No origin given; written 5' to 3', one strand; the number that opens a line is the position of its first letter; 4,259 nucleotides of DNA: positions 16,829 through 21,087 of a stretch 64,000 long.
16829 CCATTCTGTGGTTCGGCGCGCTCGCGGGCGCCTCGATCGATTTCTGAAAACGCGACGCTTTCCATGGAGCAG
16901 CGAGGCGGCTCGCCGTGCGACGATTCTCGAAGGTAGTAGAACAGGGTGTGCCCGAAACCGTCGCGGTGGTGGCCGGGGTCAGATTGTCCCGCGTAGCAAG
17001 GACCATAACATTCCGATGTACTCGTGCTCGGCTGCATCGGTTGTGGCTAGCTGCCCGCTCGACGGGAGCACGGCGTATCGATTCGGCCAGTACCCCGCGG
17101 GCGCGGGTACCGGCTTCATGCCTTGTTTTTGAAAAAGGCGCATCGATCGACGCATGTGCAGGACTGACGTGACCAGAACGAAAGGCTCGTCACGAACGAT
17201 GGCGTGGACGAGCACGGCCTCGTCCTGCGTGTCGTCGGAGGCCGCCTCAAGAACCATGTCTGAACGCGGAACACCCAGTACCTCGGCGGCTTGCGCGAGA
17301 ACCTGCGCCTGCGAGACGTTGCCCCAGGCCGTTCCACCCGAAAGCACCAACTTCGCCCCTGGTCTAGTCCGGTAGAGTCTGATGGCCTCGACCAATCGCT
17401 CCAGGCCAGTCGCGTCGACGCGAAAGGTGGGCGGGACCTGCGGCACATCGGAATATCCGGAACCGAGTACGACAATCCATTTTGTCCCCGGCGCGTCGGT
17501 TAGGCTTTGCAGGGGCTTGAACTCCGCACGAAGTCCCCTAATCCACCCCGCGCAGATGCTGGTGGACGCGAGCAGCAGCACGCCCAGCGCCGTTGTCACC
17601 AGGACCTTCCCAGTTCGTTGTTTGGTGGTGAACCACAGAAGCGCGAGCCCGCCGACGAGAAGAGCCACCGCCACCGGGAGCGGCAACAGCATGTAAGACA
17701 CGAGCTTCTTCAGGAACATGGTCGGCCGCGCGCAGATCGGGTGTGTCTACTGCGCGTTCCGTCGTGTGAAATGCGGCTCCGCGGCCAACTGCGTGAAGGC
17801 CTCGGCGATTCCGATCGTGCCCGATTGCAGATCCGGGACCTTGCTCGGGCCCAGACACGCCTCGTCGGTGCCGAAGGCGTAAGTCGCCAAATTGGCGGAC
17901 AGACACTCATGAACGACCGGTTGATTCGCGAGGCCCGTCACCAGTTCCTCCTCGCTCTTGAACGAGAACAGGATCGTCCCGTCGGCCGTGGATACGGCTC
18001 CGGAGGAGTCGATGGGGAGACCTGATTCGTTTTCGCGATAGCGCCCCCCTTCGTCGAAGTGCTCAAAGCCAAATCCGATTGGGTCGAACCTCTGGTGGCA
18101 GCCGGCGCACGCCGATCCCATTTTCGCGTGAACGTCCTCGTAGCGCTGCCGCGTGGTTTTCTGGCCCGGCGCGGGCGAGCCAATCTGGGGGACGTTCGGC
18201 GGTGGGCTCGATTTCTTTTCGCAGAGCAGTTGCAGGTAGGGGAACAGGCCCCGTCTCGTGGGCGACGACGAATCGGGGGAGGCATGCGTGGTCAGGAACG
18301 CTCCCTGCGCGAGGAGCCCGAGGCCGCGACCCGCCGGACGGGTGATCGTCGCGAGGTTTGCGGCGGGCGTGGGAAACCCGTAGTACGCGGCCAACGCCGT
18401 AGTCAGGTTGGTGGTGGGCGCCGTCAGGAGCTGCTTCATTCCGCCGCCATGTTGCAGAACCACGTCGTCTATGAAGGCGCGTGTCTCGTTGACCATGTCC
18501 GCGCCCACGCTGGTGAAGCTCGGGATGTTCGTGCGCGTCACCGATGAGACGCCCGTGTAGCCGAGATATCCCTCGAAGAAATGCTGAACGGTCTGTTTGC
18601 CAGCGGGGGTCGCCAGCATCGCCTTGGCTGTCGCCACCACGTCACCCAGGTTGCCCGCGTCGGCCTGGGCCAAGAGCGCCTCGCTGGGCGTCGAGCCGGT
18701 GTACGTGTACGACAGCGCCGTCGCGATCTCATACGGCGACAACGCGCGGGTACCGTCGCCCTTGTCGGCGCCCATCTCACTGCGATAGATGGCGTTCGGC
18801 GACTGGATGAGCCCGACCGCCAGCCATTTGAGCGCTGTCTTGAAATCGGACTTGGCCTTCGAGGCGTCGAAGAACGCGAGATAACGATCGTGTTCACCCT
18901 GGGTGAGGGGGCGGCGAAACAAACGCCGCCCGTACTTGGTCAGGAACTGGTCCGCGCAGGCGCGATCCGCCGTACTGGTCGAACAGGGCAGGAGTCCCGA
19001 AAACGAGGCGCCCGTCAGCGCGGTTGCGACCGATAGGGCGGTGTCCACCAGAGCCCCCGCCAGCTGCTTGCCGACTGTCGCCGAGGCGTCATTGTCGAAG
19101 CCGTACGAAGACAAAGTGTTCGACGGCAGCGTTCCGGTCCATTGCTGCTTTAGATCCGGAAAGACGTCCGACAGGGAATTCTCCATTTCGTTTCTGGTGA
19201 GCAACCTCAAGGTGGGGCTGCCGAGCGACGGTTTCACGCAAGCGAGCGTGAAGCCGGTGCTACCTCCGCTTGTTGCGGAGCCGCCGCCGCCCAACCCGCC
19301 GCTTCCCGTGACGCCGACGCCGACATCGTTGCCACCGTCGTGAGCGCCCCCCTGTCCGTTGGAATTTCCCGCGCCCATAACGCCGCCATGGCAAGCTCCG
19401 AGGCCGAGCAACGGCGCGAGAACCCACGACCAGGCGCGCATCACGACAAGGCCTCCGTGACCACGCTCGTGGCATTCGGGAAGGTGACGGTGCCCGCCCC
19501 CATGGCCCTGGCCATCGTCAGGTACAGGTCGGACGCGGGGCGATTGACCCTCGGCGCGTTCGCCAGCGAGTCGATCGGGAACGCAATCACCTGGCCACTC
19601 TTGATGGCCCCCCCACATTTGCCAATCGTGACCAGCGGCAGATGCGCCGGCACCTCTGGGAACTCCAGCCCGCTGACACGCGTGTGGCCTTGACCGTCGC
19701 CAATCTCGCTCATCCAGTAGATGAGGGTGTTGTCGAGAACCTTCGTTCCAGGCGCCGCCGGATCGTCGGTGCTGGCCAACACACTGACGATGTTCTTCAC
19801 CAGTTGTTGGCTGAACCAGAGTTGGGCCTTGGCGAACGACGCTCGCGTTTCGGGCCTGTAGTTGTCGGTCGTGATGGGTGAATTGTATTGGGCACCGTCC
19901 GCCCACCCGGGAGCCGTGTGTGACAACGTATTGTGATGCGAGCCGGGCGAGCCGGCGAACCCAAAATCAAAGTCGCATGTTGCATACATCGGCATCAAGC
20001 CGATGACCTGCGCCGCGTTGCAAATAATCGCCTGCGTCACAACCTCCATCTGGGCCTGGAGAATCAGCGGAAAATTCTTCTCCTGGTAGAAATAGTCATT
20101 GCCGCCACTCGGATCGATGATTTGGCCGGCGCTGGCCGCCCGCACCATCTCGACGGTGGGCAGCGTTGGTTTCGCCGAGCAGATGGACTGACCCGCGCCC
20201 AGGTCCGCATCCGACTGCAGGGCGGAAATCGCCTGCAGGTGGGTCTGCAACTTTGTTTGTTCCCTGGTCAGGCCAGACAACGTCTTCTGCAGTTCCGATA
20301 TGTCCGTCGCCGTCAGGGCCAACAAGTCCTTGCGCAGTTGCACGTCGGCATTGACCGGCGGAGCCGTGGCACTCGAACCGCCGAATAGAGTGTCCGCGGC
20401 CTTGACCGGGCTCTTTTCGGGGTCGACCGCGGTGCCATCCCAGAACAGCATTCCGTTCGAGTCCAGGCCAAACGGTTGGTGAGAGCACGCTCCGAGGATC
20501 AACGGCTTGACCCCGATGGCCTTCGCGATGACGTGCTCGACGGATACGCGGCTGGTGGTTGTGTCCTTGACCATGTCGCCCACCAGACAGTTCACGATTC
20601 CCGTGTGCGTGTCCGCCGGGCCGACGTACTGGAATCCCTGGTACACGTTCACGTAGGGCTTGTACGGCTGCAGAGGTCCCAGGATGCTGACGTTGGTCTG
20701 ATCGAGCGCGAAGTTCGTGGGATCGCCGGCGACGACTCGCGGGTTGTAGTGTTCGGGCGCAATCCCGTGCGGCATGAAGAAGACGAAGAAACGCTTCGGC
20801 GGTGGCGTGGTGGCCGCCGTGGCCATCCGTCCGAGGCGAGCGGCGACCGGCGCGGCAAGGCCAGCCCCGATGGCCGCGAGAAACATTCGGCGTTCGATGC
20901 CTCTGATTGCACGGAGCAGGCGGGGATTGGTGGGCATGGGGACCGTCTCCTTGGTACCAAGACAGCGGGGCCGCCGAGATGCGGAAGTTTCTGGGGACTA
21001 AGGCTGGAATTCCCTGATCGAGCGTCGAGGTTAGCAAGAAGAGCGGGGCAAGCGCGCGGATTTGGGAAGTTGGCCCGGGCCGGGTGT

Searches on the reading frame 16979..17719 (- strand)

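Call 41: search_protein_families(library=pfam, proteins=[window:16979-17719:-], max_evalue=0.01)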
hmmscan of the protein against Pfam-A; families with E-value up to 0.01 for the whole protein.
window:16979-17719:- (246 aa): 1 family
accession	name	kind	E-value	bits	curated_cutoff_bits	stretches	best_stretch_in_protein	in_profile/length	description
PF02698.23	DUF218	-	3.3e-29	101.9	27.6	1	81-236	2-133/133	DUF218 domain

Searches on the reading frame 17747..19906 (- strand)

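Call 41: search_protein_families(library=pfam, proteins=[window:17747-19906:-], max_evalue=0.01)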
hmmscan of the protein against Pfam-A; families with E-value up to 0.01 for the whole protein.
window:17747-19906:- (719 aa): 4 families
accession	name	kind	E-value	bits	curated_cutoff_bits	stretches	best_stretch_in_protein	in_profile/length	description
PF07627.16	PSCyt3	-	1.1e-25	90.2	27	1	530-627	3-98/98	Protein of unknown function (DUF1588)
PF07631.16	PSD4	-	1.9e-24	87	23.3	1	389-510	1-127/128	Protein of unknown function (DUF1592)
PF07637.16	PSD5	-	2.7e-17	63.3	34.2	1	317-377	1-62/62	Protein of unknown function (DUF1595)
PF07626.16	PSD3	-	3.7e-05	24.6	23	1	234-295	1-61/65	Protein of unknown function (DUF1587)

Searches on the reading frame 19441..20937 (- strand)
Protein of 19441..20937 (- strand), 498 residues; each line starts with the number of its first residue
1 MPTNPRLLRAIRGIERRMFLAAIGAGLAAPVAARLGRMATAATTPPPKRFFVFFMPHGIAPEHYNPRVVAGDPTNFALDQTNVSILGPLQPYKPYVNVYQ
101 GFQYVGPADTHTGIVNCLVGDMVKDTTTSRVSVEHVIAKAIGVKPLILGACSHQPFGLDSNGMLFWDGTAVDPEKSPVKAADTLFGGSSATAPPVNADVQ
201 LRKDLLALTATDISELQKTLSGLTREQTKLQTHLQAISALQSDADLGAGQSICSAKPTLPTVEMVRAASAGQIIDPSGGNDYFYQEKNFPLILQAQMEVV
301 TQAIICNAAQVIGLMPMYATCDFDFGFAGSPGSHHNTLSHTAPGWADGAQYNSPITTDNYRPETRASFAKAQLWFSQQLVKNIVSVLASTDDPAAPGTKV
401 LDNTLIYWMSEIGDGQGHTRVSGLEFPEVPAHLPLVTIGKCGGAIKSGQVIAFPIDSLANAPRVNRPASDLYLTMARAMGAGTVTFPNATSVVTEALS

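Call 60: search_protein_families(library=pfam, proteins=[window:19441-20937:-], max_evalue=0.00001)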
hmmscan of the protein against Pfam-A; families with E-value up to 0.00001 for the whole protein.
window:19441-20937:- (498 aa): 1 family
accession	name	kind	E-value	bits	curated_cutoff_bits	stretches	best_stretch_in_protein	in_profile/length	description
PF07586.16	HXXSHH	-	2.1e-28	100.3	30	1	49-342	1-286/307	Protein of unknown function (DUF1552)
